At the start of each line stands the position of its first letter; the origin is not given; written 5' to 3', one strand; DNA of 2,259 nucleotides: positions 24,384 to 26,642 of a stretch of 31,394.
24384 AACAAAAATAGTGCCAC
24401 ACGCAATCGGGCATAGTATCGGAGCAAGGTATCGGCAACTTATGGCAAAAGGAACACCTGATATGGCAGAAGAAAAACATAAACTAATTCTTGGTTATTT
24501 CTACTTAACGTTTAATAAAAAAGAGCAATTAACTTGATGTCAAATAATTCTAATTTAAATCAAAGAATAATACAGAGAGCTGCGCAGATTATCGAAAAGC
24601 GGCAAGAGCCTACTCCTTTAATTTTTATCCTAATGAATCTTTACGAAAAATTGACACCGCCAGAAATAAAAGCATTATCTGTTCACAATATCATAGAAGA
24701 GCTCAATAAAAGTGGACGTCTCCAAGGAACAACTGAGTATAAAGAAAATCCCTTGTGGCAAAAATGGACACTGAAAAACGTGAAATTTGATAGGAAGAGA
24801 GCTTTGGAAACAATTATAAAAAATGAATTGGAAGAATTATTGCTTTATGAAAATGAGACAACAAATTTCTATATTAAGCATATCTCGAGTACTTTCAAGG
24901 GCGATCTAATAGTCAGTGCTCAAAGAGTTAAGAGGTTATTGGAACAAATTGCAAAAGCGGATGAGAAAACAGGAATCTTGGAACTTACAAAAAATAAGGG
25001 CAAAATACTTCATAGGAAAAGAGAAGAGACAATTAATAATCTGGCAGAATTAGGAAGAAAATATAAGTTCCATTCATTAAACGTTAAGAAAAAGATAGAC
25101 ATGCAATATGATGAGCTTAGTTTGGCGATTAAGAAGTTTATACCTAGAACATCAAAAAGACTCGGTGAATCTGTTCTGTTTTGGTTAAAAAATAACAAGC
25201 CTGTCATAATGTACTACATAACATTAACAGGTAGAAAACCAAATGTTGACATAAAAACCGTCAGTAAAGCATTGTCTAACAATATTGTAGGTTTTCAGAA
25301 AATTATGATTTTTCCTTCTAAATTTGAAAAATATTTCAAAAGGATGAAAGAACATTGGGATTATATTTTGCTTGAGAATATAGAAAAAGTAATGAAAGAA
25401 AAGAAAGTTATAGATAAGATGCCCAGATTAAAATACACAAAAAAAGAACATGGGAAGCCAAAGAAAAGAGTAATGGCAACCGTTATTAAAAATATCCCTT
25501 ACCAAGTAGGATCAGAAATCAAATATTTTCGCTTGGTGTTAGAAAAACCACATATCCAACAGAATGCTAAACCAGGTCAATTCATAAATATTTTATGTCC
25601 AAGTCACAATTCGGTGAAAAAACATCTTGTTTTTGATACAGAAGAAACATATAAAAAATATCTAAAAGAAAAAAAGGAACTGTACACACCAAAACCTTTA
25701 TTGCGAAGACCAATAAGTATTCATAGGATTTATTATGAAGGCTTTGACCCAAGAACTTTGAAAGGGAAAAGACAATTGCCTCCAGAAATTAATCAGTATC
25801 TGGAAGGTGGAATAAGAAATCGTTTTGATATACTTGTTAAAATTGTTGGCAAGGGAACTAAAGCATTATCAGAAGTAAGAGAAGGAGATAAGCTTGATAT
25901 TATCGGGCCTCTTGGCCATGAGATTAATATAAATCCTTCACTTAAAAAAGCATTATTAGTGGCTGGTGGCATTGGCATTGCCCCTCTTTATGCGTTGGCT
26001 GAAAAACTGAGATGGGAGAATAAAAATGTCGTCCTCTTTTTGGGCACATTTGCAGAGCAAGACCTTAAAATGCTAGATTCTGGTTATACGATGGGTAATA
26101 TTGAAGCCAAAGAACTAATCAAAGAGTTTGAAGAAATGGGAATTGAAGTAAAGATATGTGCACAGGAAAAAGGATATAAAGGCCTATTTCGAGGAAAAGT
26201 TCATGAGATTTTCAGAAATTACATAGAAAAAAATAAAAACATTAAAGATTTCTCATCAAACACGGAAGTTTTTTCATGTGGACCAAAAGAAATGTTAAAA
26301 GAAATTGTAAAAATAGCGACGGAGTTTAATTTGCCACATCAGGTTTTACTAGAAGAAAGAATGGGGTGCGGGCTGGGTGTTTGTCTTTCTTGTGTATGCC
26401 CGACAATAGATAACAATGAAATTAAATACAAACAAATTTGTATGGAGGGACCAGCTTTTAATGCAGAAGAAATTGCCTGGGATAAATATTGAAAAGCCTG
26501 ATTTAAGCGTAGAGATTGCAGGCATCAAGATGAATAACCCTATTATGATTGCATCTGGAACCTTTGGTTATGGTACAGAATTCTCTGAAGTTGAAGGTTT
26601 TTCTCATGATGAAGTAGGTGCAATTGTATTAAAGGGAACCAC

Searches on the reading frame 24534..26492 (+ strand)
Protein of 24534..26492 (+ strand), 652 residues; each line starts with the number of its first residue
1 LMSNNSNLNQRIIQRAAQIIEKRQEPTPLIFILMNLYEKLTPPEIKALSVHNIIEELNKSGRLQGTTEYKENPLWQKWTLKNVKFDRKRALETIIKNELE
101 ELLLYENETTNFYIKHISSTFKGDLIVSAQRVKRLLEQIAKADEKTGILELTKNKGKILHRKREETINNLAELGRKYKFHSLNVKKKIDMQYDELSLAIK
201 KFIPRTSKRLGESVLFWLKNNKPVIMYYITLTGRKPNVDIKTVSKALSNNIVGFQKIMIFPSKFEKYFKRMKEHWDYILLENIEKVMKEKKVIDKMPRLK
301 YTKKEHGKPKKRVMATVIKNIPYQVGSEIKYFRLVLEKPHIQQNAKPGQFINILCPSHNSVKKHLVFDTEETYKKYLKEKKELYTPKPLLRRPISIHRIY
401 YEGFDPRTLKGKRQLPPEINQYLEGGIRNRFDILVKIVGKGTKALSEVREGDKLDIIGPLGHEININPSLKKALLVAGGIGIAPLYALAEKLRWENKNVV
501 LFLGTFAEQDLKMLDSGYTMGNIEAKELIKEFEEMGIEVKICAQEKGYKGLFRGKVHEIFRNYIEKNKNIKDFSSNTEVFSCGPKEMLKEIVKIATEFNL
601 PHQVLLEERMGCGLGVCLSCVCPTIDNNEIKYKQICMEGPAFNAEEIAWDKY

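Call 5: search_protein_families(library=pfam, proteins=[window:24534-26492:+], max_evalue=0.01)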
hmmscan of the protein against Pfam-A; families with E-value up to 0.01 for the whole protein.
window:24534-26492:+ (652 aa): 4 families
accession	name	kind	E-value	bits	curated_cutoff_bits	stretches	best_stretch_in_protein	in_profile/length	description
PF10418.14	DHODB_Fe-S_bind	-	2.9e-15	56.2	23.9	1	607-647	1-40/41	Iron-sulfur cluster binding domain of dihydroorotate dehydrogenase B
PF00175.26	NAD_binding_1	-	7.8e-06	26.9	22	1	475-591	1-107/109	Oxidoreductase NAD-binding domain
PF00970.30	FAD_binding_6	-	0.00018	22.2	21.1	0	428-462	60-96/99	Oxidoreductase FAD-binding domain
PF08030.17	NAD_binding_6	-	0.00042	20.8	22.2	0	569-595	129-155/156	Ferric reductase NAD binding domain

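Call 18: find_homologous_proteins(query=window:24537-26489:+, max_evalue=0.00001)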
Query window:24537-26489:+ (651 aa): 28 proteins with E <= 0.00001 among 8000 candidates.
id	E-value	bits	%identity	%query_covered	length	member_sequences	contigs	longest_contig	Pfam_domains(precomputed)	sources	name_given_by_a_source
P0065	0.0e+0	1460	100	100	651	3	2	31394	PF10418.15,PF00175.27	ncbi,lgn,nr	ncbi:MAG: hypothetical protein HY755_00140 [Nitrospirae bacterium]|nr:hypothetical protein [Nitrospi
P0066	0.0e+0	1202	83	100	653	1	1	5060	PF10418.15,PF00175.27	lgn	-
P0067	3.0e-273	926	66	100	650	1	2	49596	PF10418.15,PF00175.27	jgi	-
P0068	2.9e-199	682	52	100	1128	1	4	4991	PF10418.15,PF00175.27,PF01555.25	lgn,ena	-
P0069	2.3e-196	672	51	99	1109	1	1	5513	PF10418.15,PF01555.25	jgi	jgi:NAD(P)H-flavin reductase/16S rRNA G966 N2-methylase RsmD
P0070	8.4e-189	647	49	100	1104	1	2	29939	PF10418.15,PF02086.22,PF01555.25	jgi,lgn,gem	-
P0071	4.4e-170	585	48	99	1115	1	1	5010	PF10418.15,PF03602.22,PF01170.25,PF01555.25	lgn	-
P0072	4.0e-155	536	44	99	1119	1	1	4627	PF10418.15,PF01555.25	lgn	-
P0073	2.0e-146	507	41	100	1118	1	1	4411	PF10418.15,PF06325.20,PF01555.25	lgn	-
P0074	2.5e-146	507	42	99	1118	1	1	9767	PF10418.15,PF01555.25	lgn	-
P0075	1.4e-142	494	41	100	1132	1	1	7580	PF10418.15,PF01555.25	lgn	-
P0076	6.8e-102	360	44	62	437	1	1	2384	PF10418.15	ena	-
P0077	5.0e-63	232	30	98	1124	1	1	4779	PF10418.15,PF03602.22,PF02086.22,PF01170.25,PF01555.25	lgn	-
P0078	1.3e-53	200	31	67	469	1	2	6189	PF10418.15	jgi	jgi:dihydroorotate dehydrogenase electron transfer subunit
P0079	5.1e-40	156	30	67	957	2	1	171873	PF10418.15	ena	-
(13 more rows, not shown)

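Call 20: find_encoding_contigs(protein=P0066, flank=10000, max_places=4)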
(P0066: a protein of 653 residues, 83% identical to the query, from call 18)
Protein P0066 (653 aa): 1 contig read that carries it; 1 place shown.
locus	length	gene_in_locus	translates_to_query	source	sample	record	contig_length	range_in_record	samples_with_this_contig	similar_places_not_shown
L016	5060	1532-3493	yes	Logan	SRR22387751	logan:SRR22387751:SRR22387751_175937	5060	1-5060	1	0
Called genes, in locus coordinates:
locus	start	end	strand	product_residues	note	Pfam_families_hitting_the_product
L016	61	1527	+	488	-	PF01555:N6_N4_Mtase, PF03602:Cons_hypoth95 (faint), PF13847:Methyltransf_31 (faint)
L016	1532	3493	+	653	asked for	PF00175:NAD_binding_1 (weak), PF10418:DHODB_Fe-S_bind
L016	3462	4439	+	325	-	PF01070:FMN_dh (faint), PF01180:DHO_dh, PF01207:Dus (weak), PF03060:NMO (weak)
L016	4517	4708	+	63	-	-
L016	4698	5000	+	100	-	PF15781:ParE-like_toxin, PF05016:ParE_toxin (weak)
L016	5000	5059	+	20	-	?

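Call 21: find_encoding_contigs(protein=P0067, flank=10000, max_places=4)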
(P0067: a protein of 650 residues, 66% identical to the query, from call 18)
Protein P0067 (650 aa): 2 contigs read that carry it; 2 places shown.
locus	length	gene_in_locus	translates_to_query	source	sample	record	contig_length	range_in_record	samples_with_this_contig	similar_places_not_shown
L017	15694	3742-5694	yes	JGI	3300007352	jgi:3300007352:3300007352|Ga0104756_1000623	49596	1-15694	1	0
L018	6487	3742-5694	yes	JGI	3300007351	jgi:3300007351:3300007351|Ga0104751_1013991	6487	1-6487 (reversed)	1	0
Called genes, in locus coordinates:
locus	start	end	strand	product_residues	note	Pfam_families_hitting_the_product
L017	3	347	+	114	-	?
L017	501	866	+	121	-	PF00076:RRM_1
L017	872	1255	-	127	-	-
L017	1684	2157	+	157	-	PF03449:GreA_GreB_N, PF01272:GreA_GreB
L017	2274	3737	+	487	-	PF01555:N6_N4_Mtase, PF03602:Cons_hypoth95 (faint)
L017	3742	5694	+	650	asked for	PF00175:NAD_binding_1 (faint), PF10418:DHODB_Fe-S_bind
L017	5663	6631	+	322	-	PF01070:FMN_dh (faint), PF01180:DHO_dh, PF01207:Dus (faint), PF03060:NMO (weak)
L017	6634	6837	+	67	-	PF01180:DHO_dh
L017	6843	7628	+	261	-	PF01887:SAM_HAT_N, PF20257:SAM_HAT_C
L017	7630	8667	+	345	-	-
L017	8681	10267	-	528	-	PF02310:B12-binding, PF04055:Radical_SAM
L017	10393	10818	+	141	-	PF02082:Rrf2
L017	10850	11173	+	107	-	PF01206:TusA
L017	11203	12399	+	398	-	PF00266:Aminotran_5, PF01212:Beta_elim_lyase (weak), PF01041:DegT_DnrJ_EryC1 (weak)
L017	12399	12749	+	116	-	PF01592:NifU_N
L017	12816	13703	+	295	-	PF02621:VitK2_biosynth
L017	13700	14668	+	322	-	PF02541:Ppx-GppA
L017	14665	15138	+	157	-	PF13527:Acetyltransf_9 (faint), PF13673:Acetyltransf_10, PF00583:Acetyltransf_1, PF13508:Acetyltransf_7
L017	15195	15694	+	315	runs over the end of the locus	PF07796:DUF1638 (weak), PF07238:PilZ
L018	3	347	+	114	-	?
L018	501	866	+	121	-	PF00076:RRM_1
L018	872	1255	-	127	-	-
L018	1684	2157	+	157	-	PF03449:GreA_GreB_N, PF01272:GreA_GreB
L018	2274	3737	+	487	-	PF01555:N6_N4_Mtase, PF03602:Cons_hypoth95 (faint)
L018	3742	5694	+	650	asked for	PF00175:NAD_binding_1 (faint), PF10418:DHODB_Fe-S_bind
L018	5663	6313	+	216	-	PF01180:DHO_dh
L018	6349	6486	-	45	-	?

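Call 22: find_encoding_contigs(protein=P0070, flank=10000, max_places=4)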
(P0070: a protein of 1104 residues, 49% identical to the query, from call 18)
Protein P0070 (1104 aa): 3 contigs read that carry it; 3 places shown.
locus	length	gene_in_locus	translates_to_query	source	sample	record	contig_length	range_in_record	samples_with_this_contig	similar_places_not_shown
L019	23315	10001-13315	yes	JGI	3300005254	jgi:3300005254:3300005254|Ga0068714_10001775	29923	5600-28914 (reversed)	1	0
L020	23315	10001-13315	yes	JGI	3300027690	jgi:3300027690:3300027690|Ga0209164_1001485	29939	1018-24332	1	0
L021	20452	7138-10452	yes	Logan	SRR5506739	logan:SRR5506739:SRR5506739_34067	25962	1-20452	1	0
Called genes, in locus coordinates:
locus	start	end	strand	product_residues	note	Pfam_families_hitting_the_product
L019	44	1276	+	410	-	PF13495:Phage_int_SAM_4, PF00589:Phage_integrase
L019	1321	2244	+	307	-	PF04055:Radical_SAM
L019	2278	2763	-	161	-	PF00149:Metallophos, PF12850:Metallophos_2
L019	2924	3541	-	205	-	PF01914:MarC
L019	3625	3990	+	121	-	PF00472:RF-1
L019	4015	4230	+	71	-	-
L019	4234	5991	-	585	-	PF09972:DUF2207, PF20990:DUF2207_C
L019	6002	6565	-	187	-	PF04011:LemA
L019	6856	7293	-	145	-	PF05899:Cupin_3 (faint), PF07883:Cupin_2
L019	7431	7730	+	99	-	-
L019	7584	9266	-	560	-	PF00587:tRNA-synt_2b, PF04073:tRNA_edit, PF03129:HGTP_anticodon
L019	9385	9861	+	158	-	PF03449:GreA_GreB_N, PF01272:GreA_GreB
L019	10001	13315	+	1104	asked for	PF01555:N6_N4_Mtase, PF02086:MethyltransfD12 (faint), PF10418:DHODB_Fe-S_bind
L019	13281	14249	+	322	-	PF01180:DHO_dh, PF03060:NMO (weak)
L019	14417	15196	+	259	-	PF00175:NAD_binding_1, PF10418:DHODB_Fe-S_bind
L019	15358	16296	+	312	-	PF01180:DHO_dh, PF01207:Dus (faint)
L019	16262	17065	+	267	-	PF01887:SAM_HAT_N, PF20257:SAM_HAT_C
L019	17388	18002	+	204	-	PF01121:CoaE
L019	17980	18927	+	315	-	PF06574:FAD_syn, PF01687:Flavokinase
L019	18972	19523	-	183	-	-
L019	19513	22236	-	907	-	PF25282:POTRA1_3_Toc75 (faint), PF08479:POTRA_2 (faint), PF07244:POTRA, PF01103:Omp85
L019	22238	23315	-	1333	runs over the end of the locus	PF05359:DUF748, PF13116:YhdP (faint), PF04357:TamB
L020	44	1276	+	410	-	PF13495:Phage_int_SAM_4, PF00589:Phage_integrase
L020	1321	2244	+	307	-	PF04055:Radical_SAM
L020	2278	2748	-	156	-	PF00149:Metallophos (weak), PF12850:Metallophos_2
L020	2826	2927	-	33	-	-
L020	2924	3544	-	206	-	PF01914:MarC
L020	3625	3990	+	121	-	PF00472:RF-1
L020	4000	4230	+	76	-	-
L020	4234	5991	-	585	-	PF09972:DUF2207, PF20990:DUF2207_C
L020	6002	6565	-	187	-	PF04011:LemA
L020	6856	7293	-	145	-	PF05899:Cupin_3 (faint), PF07883:Cupin_2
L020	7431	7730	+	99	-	-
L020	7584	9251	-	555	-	PF00587:tRNA-synt_2b, PF04073:tRNA_edit, PF03129:HGTP_anticodon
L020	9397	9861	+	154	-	PF03449:GreA_GreB_N, PF01272:GreA_GreB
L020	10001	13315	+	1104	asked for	PF01555:N6_N4_Mtase, PF02086:MethyltransfD12 (faint), PF10418:DHODB_Fe-S_bind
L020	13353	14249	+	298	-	PF01180:DHO_dh, PF03060:NMO (weak)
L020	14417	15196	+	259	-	PF00175:NAD_binding_1, PF10418:DHODB_Fe-S_bind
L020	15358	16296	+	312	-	PF01180:DHO_dh, PF01207:Dus (faint)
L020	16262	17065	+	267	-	PF01887:SAM_HAT_N, PF20257:SAM_HAT_C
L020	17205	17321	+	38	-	-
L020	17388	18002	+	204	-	PF01121:CoaE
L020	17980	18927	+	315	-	PF06574:FAD_syn, PF01687:Flavokinase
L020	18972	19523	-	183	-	-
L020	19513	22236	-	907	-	PF25282:POTRA1_3_Toc75 (faint), PF08479:POTRA_2 (faint), PF07244:POTRA, PF01103:Omp85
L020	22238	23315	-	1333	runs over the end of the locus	PF05359:DUF748, PF13116:YhdP (faint), PF04357:TamB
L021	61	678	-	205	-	PF01914:MarC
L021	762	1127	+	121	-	PF00472:RF-1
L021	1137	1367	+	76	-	-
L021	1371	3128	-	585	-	PF09972:DUF2207, PF20990:DUF2207_C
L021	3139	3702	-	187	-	PF04011:LemA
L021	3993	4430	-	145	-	PF05899:Cupin_3 (faint), PF07883:Cupin_2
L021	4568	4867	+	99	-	-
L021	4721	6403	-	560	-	PF00587:tRNA-synt_2b, PF04073:tRNA_edit, PF03129:HGTP_anticodon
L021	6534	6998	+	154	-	PF03449:GreA_GreB_N, PF01272:GreA_GreB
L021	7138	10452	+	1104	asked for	PF01555:N6_N4_Mtase, PF02086:MethyltransfD12 (faint), PF10418:DHODB_Fe-S_bind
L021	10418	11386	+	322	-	PF01180:DHO_dh, PF03060:NMO (weak)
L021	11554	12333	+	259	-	PF00175:NAD_binding_1, PF10418:DHODB_Fe-S_bind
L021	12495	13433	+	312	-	PF01180:DHO_dh, PF01207:Dus (faint)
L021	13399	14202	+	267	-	PF01887:SAM_HAT_N, PF20257:SAM_HAT_C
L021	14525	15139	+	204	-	PF01121:CoaE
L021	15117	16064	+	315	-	PF06574:FAD_syn, PF01687:Flavokinase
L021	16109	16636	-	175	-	-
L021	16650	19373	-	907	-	PF25282:POTRA1_3_Toc75 (faint), PF08479:POTRA_2 (faint), PF07244:POTRA, PF01103:Omp85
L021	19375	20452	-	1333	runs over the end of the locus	PF05359:DUF748, PF13116:YhdP (faint), PF04357:TamB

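Call 33: find_encoding_contigs(protein=P0074, flank=10000, max_places=3)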
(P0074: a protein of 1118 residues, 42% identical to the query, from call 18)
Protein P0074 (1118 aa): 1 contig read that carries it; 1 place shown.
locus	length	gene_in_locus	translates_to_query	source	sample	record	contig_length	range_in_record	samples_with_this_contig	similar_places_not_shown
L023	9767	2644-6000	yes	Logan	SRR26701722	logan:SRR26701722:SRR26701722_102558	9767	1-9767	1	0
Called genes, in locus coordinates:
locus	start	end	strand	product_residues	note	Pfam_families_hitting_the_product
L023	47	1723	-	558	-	PF00587:tRNA-synt_2b, PF04073:tRNA_edit, PF03129:HGTP_anticodon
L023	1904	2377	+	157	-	PF03449:GreA_GreB_N, PF01272:GreA_GreB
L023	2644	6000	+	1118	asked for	PF01555:N6_N4_Mtase (weak), PF10418:DHODB_Fe-S_bind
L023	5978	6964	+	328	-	PF01180:DHO_dh, PF01207:Dus (faint), PF00478:IMPDH (faint), PF03060:NMO (weak)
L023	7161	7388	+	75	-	-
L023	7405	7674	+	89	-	PF15781:ParE-like_toxin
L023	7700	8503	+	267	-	PF01887:SAM_HAT_N, PF20257:SAM_HAT_C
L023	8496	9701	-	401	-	PF00871:Acetate_kinase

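Call 34: find_encoding_contigs(protein=P0075, flank=10000, max_places=3)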
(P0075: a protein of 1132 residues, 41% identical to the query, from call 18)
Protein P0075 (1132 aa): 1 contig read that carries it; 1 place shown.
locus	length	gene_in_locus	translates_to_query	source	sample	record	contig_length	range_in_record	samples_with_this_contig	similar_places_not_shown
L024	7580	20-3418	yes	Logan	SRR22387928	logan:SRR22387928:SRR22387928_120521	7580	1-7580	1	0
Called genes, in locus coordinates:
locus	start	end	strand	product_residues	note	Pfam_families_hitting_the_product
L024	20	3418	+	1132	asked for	PF01555:N6_N4_Mtase (weak), PF10418:DHODB_Fe-S_bind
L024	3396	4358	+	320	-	PF01180:DHO_dh, PF01207:Dus (faint), PF03060:NMO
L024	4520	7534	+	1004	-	PF12770:CHAT, PF05729:NACHT, PF13646:HEAT_2 (weak), PF25767:ARM_TBCD_2nd (faint), PF02985:HEAT (faint), PF03130:HEAT_PBS (faint), PF13646:HEAT_2, PF13646:HEAT_2, +2 more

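Call 48: search_protein_families(library=pfam, proteins=[P0070, P0068, P0074, P0077, L017:2274-3737:+], max_evalue=0.01)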
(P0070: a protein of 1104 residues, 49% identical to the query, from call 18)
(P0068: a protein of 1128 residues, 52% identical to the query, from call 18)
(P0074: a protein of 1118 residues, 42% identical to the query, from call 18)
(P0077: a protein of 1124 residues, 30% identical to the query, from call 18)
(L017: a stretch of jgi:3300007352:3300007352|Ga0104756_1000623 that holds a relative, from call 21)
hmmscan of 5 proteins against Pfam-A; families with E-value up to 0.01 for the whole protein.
P0070 (1104 aa): 8 families
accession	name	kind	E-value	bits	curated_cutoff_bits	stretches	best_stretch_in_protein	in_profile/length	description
PF01555.25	N6_N4_Mtase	-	6.5e-16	59.4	26.7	2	23-74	163-213/221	DNA methylase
PF10418.14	DHODB_Fe-S_bind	-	2e-14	53.5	23.9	1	1060-1099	1-40/41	Iron-sulfur cluster binding domain of dihydroorotate dehydrogenase B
PF02086.21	MethyltransfD12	-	2.1e-05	24.8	22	1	31-98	8-72/253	D12 class N6 adenine-specific DNA methyltransferase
PF00175.26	NAD_binding_1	-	8.8e-05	23.6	22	1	925-1045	1-108/109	Oxidoreductase NAD-binding domain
PF08030.17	NAD_binding_6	-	0.0022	18.5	22.2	0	1024-1048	131-155/156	Ferric reductase NAD binding domain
PF03602.21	Cons_hypoth95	-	0.0073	16.4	24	0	34-107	39-104/182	Conserved hypothetical protein 95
PF00970.30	FAD_binding_6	-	0.0084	16.9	21.1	0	874-912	56-96/99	Oxidoreductase FAD-binding domain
PF01170.24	UPF0020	-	0.0098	16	22.3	0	41-69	27-55/197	RMKL-like, methyltransferase domain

P0068 (1128 aa): 5 families
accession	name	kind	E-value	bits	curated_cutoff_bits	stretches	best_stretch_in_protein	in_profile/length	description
PF10418.14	DHODB_Fe-S_bind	-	7.4e-14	51.6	23.9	1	1082-1122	1-40/41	Iron-sulfur cluster binding domain of dihydroorotate dehydrogenase B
PF01555.25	N6_N4_Mtase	-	4e-13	50.3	26.7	1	25-74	164-213/221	DNA methylase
PF00175.26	NAD_binding_1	-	1.3e-08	35.9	22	1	951-1066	2-107/109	Oxidoreductase NAD-binding domain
PF00970.30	FAD_binding_6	-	0.0002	22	21.1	1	893-937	50-96/99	Oxidoreductase FAD-binding domain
PF03602.21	Cons_hypoth95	-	0.00027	21.1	24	0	39-103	39-104/182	Conserved hypothetical protein 95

P0074 (1118 aa): 7 families
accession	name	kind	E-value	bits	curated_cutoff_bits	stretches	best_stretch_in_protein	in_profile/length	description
PF10418.14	DHODB_Fe-S_bind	-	3.9e-16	58.9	23.9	1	1068-1110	1-41/41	Iron-sulfur cluster binding domain of dihydroorotate dehydrogenase B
PF01555.25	N6_N4_Mtase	-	1.4e-11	45.2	26.7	1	29-82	164-216/221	DNA methylase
PF06325.19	PrmA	-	3.7e-05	23.8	22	1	39-88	154-203/296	Ribosomal protein L11 methyltransferase (PrmA)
PF03602.21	Cons_hypoth95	-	4e-05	23.8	24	1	42-96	38-91/182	Conserved hypothetical protein 95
PF00175.26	NAD_binding_1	-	5.5e-05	24.2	22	1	936-1051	2-106/109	Oxidoreductase NAD-binding domain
PF02475.24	TRM5-TYW2_MTfase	-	0.00064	20.2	28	1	40-109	30-97/164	TRM5/TYW2 methyltransferase domain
PF08030.17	NAD_binding_6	-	0.004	17.7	22.2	0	1022-1056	123-155/156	Ferric reductase NAD binding domain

P0077 (1124 aa): 8 families
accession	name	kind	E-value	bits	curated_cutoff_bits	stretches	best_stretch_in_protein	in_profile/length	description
PF01555.25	N6_N4_Mtase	-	2.3e-21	77.2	26.7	2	35-90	161-216/221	DNA methylase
PF10418.14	DHODB_Fe-S_bind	-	5.4e-17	61.7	23.9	1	1079-1120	1-40/41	Iron-sulfur cluster binding domain of dihydroorotate dehydrogenase B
PF01170.24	UPF0020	-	1.7e-08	34.8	22.3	1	54-124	27-77/197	RMKL-like, methyltransferase domain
PF03602.21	Cons_hypoth95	-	1.1e-07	32.1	24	1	46-121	37-105/182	Conserved hypothetical protein 95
PF02086.21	MethyltransfD12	-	6.1e-06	26.6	22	1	44-112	11-76/253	D12 class N6 adenine-specific DNA methyltransferase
PF06325.19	PrmA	-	0.00025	21.1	22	1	48-96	154-203/296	Ribosomal protein L11 methyltransferase (PrmA)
PF00175.26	NAD_binding_1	-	0.00048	21.2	22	1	947-1064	1-108/109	Oxidoreductase NAD-binding domain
PF08030.17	NAD_binding_6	-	0.0028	18.2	22.2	0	1012-1067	101-155/156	Ferric reductase NAD binding domain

L017:2274-3737:+ (487 aa): 8 families
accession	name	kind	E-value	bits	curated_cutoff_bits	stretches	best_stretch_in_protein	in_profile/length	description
PF01555.25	N6_N4_Mtase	-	1.2e-15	58.5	26.7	2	27-76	164-213/221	DNA methylase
PF03602.21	Cons_hypoth95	-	1.8e-06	28.2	24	1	40-103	38-98/182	Conserved hypothetical protein 95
PF02086.21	MethyltransfD12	-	4e-05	23.9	22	1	38-156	12-109/253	D12 class N6 adenine-specific DNA methyltransferase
PF13847.12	Methyltransf_31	-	6.4e-05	23.1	27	0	44-85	3-47/145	Methyltransferase domain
PF06325.19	PrmA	-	0.003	17.5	22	1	37-84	154-202/296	Ribosomal protein L11 methyltransferase (PrmA)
PF02475.24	TRM5-TYW2_MTfase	-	0.0038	17.6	28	1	38-105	30-96/164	TRM5/TYW2 methyltransferase domain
PF01170.24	UPF0020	-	0.0044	17.2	22.3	0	44-68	28-52/197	RMKL-like, methyltransferase domain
PF13649.12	Methyltransf_25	-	0.0097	17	27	0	48-86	1-41/97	Methyltransferase domain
